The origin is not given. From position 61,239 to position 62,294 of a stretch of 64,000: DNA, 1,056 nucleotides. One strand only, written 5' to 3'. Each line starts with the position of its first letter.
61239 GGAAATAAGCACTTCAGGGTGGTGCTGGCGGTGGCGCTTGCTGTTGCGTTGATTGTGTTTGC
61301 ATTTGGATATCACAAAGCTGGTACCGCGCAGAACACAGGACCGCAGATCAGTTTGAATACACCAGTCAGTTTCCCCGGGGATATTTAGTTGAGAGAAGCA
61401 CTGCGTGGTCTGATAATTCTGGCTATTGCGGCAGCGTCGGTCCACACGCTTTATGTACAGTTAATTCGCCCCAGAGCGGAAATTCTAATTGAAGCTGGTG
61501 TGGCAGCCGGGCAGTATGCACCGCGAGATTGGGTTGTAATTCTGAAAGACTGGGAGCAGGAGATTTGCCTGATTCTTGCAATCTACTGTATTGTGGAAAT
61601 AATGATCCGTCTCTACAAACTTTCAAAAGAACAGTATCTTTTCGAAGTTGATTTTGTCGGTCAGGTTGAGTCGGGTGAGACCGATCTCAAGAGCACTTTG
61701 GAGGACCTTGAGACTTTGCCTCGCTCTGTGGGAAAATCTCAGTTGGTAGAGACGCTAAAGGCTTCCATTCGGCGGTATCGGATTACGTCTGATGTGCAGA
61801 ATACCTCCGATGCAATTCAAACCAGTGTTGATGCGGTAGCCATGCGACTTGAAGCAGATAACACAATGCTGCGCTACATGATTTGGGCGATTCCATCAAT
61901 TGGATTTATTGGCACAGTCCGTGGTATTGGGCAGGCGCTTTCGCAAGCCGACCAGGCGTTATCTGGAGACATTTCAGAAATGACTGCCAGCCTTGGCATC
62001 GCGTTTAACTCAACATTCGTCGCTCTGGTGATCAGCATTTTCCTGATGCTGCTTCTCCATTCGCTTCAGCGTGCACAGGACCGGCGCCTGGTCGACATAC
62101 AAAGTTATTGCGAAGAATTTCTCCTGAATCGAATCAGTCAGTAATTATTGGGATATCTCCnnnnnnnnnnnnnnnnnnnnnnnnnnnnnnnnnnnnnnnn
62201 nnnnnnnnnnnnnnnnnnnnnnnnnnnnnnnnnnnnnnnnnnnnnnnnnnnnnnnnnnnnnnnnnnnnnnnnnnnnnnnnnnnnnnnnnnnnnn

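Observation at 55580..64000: Candidate undescribed envelope machine: ExbB-like channel + two ExbD-TM/coiled-coil/vWA proteins + PEGA-FGE and TPR-PEGA proteins in one tightly coupled operon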

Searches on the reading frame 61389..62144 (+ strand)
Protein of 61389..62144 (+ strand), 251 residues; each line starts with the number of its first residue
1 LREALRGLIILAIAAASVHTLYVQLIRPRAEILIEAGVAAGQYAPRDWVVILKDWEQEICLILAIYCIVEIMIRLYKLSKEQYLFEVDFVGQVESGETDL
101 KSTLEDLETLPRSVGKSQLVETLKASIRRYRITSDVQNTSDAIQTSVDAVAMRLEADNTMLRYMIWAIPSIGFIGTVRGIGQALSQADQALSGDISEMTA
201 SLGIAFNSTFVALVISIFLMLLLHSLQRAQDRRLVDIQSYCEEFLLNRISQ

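Call 4: search_protein_families(library=pfam, proteins=[window:61389-62144:+], max_evalue=0.1)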
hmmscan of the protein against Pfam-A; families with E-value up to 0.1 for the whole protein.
window:61389-62144:+ (251 aa): 1 family
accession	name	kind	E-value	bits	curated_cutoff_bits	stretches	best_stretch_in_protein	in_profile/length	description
PF01618.21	MotA_ExbB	-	5.3e-16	59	22.9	1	122-237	9-125/127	MotA/TolQ/ExbB proton channel family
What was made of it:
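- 61389..62144 (+): g6: 251-aa MotA/TolQ/ExbB-family channel subunit. The conserved motifs are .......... (T176, 61902-61931) and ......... (T209, 62001-62027). Pfam PF01618 5.3e-16, 59 bits against a cutoff of 22.9 (call 4).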

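Call 5: search_protein_families(library=ncbifam, proteins=[window:61389-62144:+], max_evalue=0.1)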
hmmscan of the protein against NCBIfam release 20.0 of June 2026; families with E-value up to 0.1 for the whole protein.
window:61389-62144:+ (251 aa): 3 families
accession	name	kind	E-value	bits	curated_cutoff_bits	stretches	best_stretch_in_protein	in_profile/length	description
TIGR02796.1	tolQ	equivalog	0.00012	21.9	221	1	64-245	27-211/216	protein TolQ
TIGR02805.1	exbB2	equivalog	0.00047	20.3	135.35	1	146-230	43-127/138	TonB-system energizer ExbB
NF005997.1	PRK08124.1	equivalog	0.036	13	340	1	136-222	122-199/259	flagellar motor stator protein MotA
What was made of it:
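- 61389..62144 (+): NCBIfam TolQ 1e-4 and ExbB 5e-4, both far below cutoff (call 5).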

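Call 6: search_protein_families(library=padloc, proteins=[window:61389-62144:+], max_evalue=0.1)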
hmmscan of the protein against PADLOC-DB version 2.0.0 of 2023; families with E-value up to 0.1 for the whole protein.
window:61389-62144:+ (251 aa): 1 family
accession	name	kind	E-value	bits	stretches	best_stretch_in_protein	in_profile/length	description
PDLC00635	ZorA2|ZorA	-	0.00027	18.1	1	158-240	43-126/505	MotA/ExbB/TolQ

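Call 53: search_solved_structures(query=A4, max_evalue=1, show_alignments=2)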
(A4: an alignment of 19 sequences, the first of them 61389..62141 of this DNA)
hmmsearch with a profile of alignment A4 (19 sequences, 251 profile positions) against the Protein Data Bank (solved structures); distinct sequences matched with E-value up to 1: 3.
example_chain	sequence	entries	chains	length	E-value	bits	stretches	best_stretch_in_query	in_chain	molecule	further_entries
6ysl_G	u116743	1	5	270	0.15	14.4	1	133-223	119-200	Motility protein A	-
9ww9_F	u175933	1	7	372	0.58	12.5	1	43-138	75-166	Capsid protein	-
2zdi_A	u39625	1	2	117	0.96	11.8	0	89-151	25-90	Prefoldin subunit beta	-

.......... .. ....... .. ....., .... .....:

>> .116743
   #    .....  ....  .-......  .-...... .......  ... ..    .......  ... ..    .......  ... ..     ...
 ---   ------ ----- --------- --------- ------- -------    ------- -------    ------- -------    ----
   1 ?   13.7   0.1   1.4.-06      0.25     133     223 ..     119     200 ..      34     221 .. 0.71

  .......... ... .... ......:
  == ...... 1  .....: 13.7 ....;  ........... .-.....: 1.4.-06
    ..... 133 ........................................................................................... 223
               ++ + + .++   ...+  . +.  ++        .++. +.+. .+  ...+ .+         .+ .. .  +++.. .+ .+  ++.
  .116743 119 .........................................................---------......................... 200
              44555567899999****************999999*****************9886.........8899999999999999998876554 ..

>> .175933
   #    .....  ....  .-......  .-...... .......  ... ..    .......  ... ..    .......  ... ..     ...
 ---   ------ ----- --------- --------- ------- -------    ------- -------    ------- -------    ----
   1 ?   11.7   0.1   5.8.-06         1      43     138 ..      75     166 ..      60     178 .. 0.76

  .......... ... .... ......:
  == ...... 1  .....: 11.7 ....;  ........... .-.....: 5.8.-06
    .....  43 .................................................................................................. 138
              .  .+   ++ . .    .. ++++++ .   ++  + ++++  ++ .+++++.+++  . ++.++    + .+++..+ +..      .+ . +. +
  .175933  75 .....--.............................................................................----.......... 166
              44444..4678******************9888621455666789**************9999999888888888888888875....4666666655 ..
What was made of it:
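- The profile versus PDB MotA gives only E 0.15 (call 53).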
